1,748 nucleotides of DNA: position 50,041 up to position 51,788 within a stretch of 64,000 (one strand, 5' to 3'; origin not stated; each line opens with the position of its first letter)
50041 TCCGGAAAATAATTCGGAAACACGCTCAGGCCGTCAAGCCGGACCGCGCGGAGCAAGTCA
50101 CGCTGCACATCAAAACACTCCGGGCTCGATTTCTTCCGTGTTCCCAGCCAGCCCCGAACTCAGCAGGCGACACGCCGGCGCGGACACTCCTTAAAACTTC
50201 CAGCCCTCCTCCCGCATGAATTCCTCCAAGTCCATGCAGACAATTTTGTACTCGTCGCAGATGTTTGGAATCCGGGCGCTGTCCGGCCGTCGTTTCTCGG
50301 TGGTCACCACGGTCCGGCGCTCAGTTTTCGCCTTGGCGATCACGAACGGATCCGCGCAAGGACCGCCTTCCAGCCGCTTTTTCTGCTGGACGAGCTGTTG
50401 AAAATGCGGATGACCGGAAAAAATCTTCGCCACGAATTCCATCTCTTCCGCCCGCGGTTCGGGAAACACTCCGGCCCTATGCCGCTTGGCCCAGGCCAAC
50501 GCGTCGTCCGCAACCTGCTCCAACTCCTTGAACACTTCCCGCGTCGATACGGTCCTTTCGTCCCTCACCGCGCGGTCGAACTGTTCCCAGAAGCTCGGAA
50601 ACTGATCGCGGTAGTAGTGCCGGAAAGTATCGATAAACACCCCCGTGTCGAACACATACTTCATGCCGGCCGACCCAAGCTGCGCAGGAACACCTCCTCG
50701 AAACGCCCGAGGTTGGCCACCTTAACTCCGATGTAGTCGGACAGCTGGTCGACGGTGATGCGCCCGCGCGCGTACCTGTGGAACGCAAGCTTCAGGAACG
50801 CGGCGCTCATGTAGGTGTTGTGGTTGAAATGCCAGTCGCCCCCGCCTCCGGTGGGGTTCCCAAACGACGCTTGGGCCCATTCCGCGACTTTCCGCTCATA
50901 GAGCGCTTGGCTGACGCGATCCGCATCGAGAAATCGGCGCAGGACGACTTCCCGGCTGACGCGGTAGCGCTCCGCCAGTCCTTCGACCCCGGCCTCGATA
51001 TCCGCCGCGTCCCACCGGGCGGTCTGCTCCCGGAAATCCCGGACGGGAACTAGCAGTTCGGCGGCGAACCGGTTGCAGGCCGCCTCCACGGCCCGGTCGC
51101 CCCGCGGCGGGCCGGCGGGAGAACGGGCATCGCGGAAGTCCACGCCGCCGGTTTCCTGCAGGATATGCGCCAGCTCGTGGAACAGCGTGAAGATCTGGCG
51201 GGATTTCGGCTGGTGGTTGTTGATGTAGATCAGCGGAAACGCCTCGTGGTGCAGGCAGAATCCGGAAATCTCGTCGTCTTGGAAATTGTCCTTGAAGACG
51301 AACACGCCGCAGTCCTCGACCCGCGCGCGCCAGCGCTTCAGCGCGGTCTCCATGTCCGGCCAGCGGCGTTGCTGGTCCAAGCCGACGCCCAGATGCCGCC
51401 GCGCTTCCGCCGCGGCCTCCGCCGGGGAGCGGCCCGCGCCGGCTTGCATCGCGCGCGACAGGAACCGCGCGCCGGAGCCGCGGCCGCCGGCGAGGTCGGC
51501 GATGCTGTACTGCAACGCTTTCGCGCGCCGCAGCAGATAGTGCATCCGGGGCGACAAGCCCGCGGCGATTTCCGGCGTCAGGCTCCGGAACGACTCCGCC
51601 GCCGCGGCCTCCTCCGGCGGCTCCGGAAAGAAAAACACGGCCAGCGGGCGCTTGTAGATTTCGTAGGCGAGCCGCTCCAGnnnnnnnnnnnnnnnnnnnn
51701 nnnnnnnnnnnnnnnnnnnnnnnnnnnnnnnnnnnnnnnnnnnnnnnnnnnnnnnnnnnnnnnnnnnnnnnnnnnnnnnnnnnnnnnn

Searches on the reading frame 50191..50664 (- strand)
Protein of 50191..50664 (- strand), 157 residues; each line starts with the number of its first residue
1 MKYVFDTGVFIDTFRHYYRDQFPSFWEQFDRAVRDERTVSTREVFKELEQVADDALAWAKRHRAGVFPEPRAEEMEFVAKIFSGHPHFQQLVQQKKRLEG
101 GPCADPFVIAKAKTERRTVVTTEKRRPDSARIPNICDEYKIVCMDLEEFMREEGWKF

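Call 82: search_protein_families(library=pfam, proteins=[window:50191-50664:-], max_evalue=0.001)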
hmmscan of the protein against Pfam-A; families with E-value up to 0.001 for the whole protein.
window:50191-50664:- (157 aa): 1 family
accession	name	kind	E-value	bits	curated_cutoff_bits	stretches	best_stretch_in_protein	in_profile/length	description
PF14367.12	DUF4411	-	2.3e-37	128.7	23.5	1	3-157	1-159/159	Domain of unknown function (DUF4411)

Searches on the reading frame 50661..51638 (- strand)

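Call 82: search_protein_families(library=pfam, proteins=[window:50661-51638:-], max_evalue=0.001)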
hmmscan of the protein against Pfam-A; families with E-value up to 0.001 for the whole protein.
window:50661-51638:- (325 aa): 2 families
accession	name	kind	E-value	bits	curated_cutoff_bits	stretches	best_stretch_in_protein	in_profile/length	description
PF06114.19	Peptidase_M78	-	5.2e-23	81.6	22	1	108-236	2-122/123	IrrE N-terminal-like domain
PF20573.4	DUF6782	-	1.7e-07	31.2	27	1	122-192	66-134/241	Putative metallopeptidase family (DUF6782)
